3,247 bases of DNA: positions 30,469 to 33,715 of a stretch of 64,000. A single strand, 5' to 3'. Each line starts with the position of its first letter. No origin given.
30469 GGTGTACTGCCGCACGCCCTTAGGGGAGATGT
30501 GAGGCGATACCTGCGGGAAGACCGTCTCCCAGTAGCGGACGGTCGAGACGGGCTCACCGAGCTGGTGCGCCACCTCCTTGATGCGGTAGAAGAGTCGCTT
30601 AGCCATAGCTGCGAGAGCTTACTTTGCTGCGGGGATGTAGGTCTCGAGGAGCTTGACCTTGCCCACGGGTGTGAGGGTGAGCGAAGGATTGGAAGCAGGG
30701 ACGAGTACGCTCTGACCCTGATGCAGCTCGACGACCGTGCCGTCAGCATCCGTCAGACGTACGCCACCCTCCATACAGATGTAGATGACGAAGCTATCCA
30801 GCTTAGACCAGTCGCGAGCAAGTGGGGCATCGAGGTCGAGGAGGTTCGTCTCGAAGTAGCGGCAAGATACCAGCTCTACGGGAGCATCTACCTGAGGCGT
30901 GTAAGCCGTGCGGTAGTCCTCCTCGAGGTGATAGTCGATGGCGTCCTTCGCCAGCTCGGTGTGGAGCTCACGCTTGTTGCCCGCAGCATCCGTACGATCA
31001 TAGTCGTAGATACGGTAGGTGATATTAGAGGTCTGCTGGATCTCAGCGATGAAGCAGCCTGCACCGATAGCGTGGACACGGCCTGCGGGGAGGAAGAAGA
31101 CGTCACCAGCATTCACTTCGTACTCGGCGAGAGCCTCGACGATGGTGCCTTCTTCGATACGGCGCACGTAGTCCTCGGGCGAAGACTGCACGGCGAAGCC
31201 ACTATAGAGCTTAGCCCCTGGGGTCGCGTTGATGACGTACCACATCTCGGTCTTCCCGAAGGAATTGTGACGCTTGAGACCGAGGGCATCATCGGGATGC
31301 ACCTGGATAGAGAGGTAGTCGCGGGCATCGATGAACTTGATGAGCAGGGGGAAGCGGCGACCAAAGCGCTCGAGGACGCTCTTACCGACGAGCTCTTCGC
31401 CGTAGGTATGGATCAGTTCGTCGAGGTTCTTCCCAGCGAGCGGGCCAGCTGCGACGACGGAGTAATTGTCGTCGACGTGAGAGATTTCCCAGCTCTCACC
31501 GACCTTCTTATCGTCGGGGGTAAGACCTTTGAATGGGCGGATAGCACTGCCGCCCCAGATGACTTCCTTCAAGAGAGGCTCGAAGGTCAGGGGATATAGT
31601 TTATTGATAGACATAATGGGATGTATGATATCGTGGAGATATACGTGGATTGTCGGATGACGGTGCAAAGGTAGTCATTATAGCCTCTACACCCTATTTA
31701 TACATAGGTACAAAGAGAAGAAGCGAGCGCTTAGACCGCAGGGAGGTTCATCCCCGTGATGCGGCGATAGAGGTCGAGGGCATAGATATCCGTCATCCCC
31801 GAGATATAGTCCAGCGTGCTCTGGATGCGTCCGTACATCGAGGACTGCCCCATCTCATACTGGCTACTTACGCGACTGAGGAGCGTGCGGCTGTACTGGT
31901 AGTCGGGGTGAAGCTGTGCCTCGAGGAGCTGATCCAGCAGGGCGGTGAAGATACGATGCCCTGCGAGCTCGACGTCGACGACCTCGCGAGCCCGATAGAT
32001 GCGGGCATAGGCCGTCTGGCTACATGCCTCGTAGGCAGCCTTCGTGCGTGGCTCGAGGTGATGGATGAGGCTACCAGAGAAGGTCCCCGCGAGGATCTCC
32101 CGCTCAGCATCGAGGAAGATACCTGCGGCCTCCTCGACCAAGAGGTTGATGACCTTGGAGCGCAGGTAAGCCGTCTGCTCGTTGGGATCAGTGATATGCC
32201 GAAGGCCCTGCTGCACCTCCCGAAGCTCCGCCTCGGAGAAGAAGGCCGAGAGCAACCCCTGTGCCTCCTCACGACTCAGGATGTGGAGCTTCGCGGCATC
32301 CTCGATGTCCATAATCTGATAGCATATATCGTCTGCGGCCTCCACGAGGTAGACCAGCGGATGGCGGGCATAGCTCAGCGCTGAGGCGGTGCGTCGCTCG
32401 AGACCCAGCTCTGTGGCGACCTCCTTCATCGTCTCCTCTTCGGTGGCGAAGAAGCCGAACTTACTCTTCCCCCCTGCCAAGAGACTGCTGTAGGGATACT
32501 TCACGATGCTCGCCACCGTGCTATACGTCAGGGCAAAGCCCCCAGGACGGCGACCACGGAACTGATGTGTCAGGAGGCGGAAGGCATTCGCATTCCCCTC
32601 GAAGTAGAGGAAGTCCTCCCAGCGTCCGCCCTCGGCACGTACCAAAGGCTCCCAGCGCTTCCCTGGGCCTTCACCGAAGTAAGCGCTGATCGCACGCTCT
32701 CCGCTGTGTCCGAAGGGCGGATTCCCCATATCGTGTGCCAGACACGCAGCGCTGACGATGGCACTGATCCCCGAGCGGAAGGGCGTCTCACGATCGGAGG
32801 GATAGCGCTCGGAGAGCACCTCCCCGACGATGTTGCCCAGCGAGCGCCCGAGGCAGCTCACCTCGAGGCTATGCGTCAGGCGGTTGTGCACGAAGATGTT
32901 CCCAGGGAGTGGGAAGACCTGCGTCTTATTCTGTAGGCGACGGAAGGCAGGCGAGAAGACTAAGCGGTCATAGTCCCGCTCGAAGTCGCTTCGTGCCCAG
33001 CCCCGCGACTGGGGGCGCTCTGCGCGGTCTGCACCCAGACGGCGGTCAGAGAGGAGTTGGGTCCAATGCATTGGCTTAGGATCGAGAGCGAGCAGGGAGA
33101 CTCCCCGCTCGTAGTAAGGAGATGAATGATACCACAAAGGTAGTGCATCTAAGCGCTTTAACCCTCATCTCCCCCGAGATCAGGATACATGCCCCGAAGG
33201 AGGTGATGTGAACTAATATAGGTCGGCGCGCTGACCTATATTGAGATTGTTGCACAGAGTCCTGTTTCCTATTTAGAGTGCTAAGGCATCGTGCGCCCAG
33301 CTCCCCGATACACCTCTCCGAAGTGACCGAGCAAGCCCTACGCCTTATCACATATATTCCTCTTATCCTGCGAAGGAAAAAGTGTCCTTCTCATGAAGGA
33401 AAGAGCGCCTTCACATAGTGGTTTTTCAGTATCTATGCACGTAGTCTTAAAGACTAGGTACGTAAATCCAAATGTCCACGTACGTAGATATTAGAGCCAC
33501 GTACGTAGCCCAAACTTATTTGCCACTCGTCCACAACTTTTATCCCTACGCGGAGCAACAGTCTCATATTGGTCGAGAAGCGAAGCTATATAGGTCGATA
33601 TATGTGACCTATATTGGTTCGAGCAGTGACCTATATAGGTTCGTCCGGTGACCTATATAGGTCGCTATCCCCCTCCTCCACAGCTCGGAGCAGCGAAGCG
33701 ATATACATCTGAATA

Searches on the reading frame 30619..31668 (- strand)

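Call 81: search_protein_families(library=pfam, max_evalue=0.00001, proteins=[window:30619-31668:-])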
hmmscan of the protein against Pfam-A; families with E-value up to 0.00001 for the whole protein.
window:30619-31668:- (349 aa): 3 families
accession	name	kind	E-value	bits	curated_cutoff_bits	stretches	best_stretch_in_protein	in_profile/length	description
PF20511.4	PMI_typeI_cat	-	5e-13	49.8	22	1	31-135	6-112/143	Phosphomannose isomerase type I, catalytic domain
PF21621.3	MPI_cupin_dom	-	2.5e-09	37.4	27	1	266-338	5-72/79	Mannose-6-phosphate isomerase, cupin domain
PF07883.17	Cupin_2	-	4.5e-08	33.1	27.2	0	295-328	21-53/70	Cupin domain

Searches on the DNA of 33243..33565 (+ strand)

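Call 59: search_dna_similar(query=window:33243-33565:+, collection=plasmids, mode=distant, max_rows=10)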
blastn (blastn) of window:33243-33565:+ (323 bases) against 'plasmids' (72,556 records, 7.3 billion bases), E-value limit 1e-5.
No match.

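Call 60: search_dna_similar(query=window:33243-33565:+, collection=phages, mode=distant, max_rows=10)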
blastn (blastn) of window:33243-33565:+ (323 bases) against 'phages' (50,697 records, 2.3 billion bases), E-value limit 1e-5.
No match.
